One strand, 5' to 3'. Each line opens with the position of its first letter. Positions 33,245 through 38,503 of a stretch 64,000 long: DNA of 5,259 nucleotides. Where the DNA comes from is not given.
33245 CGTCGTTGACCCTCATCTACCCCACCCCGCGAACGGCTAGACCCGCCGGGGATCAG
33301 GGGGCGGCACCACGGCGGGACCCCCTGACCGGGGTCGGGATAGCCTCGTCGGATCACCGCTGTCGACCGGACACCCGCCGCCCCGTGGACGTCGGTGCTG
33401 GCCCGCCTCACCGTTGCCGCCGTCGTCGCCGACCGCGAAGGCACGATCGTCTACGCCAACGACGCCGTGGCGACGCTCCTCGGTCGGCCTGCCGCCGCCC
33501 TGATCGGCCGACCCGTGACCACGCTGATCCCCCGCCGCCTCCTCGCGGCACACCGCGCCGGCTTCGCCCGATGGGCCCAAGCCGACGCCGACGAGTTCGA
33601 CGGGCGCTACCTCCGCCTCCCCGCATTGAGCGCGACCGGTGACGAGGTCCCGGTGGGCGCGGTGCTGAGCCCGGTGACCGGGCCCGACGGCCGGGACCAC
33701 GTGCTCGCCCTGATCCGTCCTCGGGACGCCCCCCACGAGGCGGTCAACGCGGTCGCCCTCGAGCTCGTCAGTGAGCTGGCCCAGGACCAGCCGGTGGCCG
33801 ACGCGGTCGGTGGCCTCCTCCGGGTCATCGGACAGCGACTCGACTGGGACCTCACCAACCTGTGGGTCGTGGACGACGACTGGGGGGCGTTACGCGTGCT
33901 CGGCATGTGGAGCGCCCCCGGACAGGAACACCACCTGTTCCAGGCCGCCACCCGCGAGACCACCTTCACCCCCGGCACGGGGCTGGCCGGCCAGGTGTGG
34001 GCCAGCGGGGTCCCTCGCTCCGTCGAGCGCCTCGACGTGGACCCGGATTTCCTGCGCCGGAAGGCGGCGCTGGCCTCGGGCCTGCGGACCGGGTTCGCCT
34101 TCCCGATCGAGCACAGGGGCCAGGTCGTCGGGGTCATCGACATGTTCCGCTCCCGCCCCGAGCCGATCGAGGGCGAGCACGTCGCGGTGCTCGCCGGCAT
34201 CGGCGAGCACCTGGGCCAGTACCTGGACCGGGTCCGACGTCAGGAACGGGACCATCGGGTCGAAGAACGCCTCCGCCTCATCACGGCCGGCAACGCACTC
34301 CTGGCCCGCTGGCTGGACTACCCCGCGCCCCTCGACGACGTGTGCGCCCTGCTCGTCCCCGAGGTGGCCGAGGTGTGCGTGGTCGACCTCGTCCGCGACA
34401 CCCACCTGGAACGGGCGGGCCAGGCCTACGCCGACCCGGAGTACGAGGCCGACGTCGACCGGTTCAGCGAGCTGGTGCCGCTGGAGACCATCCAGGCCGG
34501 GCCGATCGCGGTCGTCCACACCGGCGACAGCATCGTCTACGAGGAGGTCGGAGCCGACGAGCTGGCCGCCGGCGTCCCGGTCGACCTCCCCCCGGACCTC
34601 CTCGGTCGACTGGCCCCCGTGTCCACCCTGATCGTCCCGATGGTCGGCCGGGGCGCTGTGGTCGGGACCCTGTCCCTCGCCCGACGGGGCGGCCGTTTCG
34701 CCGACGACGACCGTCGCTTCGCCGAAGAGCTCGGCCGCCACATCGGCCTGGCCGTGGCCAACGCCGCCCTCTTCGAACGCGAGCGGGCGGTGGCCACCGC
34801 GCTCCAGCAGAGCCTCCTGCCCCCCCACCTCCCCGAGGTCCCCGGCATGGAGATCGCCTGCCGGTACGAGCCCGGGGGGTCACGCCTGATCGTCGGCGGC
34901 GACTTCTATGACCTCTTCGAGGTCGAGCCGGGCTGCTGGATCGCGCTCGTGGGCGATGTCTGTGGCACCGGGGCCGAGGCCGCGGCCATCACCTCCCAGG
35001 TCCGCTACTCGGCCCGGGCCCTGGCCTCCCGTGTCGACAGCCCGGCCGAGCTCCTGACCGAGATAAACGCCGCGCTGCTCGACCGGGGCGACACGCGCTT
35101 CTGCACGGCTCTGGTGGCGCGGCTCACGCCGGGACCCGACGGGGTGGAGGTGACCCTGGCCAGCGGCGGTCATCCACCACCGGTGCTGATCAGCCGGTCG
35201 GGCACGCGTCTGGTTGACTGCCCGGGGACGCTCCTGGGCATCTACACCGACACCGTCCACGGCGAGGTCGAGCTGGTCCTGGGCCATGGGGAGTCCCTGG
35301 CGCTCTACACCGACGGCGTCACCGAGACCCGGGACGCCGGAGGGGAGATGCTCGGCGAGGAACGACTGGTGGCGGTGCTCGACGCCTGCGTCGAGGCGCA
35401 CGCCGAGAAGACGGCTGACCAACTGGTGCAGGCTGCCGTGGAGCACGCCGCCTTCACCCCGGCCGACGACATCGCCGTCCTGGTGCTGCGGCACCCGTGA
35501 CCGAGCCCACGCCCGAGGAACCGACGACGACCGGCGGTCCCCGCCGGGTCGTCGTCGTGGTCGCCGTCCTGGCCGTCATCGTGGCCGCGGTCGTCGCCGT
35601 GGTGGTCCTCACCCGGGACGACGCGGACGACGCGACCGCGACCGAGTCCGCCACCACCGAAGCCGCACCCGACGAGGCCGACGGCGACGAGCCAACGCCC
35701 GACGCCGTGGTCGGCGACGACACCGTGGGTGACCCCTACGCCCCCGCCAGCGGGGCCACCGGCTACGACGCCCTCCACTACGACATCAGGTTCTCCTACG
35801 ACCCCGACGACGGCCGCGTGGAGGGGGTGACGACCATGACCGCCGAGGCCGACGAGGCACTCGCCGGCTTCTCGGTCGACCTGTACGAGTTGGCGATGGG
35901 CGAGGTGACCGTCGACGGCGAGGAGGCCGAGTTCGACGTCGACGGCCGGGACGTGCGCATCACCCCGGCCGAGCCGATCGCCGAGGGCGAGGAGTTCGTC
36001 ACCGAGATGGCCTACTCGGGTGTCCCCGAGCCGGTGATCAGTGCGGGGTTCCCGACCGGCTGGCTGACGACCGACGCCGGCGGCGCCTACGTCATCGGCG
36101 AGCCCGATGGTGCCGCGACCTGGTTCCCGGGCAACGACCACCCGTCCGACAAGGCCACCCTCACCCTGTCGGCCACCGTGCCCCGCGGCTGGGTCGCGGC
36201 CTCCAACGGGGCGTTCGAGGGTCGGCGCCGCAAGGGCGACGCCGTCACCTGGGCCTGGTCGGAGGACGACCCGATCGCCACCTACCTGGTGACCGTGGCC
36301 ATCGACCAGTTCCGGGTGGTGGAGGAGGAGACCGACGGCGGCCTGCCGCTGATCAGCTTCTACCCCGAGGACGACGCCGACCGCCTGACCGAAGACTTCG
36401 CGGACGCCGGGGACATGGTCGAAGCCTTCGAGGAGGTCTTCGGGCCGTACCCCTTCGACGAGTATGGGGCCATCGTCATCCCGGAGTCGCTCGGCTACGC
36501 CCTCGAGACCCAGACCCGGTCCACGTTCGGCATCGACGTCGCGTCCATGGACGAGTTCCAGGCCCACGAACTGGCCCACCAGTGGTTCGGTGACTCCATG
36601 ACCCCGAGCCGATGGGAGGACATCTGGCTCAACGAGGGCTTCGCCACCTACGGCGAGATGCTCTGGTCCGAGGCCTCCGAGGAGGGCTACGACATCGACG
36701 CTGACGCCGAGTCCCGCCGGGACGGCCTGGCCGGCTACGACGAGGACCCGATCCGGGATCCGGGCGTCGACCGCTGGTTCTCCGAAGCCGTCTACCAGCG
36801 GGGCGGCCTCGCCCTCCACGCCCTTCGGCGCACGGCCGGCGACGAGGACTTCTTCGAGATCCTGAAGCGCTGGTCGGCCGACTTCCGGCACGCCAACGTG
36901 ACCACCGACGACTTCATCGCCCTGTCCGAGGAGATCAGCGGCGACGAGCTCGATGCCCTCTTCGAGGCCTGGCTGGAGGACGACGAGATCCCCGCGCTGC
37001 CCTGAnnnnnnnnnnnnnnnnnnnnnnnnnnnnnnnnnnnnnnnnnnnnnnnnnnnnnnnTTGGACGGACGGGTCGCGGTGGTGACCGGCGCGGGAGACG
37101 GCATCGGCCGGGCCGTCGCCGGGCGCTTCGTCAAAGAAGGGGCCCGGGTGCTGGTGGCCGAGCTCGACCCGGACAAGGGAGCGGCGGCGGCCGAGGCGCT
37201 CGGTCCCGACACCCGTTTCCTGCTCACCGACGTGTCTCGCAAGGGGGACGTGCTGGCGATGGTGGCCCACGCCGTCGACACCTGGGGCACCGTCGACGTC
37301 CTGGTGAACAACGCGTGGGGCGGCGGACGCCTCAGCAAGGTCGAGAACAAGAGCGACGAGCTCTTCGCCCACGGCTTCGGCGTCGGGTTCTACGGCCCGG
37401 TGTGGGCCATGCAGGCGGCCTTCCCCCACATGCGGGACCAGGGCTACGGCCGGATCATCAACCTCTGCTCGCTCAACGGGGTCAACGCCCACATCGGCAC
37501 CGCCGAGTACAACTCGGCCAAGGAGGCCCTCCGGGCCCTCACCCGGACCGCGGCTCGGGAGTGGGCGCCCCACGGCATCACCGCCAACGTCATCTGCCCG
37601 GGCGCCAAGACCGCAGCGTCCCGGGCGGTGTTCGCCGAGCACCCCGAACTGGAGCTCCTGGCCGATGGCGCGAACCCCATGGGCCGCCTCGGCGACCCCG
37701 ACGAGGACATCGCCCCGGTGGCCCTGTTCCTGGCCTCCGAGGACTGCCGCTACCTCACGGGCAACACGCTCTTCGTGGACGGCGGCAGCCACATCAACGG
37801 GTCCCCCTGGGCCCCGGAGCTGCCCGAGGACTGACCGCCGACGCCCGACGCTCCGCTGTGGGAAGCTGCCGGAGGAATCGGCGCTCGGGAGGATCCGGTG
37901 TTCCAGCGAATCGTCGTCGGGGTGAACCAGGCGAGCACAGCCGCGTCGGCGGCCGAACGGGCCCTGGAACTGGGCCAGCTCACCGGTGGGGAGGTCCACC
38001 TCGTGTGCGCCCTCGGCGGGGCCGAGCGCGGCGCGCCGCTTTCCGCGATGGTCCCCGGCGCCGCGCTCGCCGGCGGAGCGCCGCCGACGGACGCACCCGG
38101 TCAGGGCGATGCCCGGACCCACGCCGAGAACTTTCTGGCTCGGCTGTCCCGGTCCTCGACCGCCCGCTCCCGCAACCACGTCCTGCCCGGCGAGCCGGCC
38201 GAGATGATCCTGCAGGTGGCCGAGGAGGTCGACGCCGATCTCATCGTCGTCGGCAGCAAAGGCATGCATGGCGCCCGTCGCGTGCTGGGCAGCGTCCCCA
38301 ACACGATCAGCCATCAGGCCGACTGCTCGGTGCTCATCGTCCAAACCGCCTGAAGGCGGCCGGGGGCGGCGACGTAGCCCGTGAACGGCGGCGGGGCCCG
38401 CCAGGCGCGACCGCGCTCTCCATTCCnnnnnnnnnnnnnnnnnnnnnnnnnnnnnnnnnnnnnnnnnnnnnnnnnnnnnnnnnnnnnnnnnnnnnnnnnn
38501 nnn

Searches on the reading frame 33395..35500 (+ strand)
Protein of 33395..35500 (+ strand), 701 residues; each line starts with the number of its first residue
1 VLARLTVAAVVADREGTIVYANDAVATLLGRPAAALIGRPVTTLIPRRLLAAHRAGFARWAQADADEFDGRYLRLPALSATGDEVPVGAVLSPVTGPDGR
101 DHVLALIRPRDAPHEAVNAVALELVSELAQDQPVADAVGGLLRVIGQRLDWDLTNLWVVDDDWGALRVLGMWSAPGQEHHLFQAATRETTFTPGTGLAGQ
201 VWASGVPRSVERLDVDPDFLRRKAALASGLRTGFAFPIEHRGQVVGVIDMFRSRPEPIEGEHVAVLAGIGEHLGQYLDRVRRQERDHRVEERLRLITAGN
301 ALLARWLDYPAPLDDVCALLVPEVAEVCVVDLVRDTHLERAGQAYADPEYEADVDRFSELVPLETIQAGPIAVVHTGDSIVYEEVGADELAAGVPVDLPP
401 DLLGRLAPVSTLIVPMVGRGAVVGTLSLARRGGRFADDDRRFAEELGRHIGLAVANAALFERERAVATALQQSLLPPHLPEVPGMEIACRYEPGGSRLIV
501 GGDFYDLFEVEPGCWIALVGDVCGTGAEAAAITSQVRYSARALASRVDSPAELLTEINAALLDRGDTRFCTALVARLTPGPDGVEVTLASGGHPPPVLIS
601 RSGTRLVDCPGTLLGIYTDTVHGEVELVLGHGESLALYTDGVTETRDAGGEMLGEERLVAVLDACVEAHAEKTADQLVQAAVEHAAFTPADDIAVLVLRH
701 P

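Call 31: search_protein_families(library=pfam, proteins=[window:33395-35500:+])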
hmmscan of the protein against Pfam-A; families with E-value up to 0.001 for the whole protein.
window:33395-35500:+ (701 aa): 9 families
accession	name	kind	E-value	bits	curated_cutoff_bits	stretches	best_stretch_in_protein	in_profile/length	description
PF07228.17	SpoIIE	-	1.6e-44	152.6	25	1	512-700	2-191/192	Stage II sporulation protein E (SpoIIE)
PF13185.12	GAF_2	-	9.2e-22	78.1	28.6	2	137-278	7-136/136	GAF domain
PF01590.32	GAF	-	7.7e-18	65.7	22.4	2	339-454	28-133/133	GAF domain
PF08448.16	PAS_4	-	3e-10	40.7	23.1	1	5-108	4-103/110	PAS fold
PF13492.12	GAF_3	-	2.2e-08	35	27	1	405-456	77-129/129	GAF domain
PF00989.32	PAS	-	4e-08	33.7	22.6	1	2-109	7-112/113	PAS fold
PF13426.13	PAS_9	-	4.5e-07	30.5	27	1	8-99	3-89/103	PAS domain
PF13188.13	PAS_8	-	0.00047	20.4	21.8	0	9-46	13-48/65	PAS domain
PF06018.20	CodY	-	0.00084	19.3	29.5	0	411-463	110-162/177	CodY GAF-like domain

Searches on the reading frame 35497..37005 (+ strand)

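Call 32: search_protein_families(library=pfam, proteins=[window:35497-37005:+])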
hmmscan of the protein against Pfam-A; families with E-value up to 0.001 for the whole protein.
window:35497-37005:+ (502 aa): 2 families
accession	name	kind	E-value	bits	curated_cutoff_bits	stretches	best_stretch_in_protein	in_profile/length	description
PF01433.26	Peptidase_M1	-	9.5e-27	94.5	27.7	1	317-492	20-218/218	Peptidase family M1 domain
PF17900.6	Peptidase_M1_N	-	3.3e-10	40.8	25.8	1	93-264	3-186/186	Peptidase M1 N-terminal domain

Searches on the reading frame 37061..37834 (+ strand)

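Call 32: search_protein_families(library=pfam, proteins=[window:37061-37834:+])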
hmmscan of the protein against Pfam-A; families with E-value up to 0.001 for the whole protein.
window:37061-37834:+ (257 aa): 4 families
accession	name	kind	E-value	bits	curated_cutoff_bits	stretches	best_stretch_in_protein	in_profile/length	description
PF13561.12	adh_short_C2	-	8.1e-51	173.3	27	1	10-244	1-236/236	Enoyl-(Acyl carrier protein) reductase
PF00106.31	adh_short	-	4.2e-46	157.3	26.6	1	4-183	1-182/195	short chain dehydrogenase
PF08659.16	KR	-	1.5e-05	25.5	22.6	1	7-166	4-165/180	KR domain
PF00670.27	AdoHcyase_NAD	-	0.00053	20.6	27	1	2-67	22-84/162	S-adenosyl-L-homocysteine hydrolase, NAD binding domain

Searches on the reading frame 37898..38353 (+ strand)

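Call 32: search_protein_families(library=pfam, proteins=[window:37898-38353:+])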
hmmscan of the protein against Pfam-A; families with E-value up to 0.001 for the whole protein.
window:37898-38353:+ (151 aa): 1 family
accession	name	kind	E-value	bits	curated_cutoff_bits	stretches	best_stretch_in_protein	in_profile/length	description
PF00582.32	Usp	-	1e-25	91.4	24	1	1-148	1-140/141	Universal stress protein family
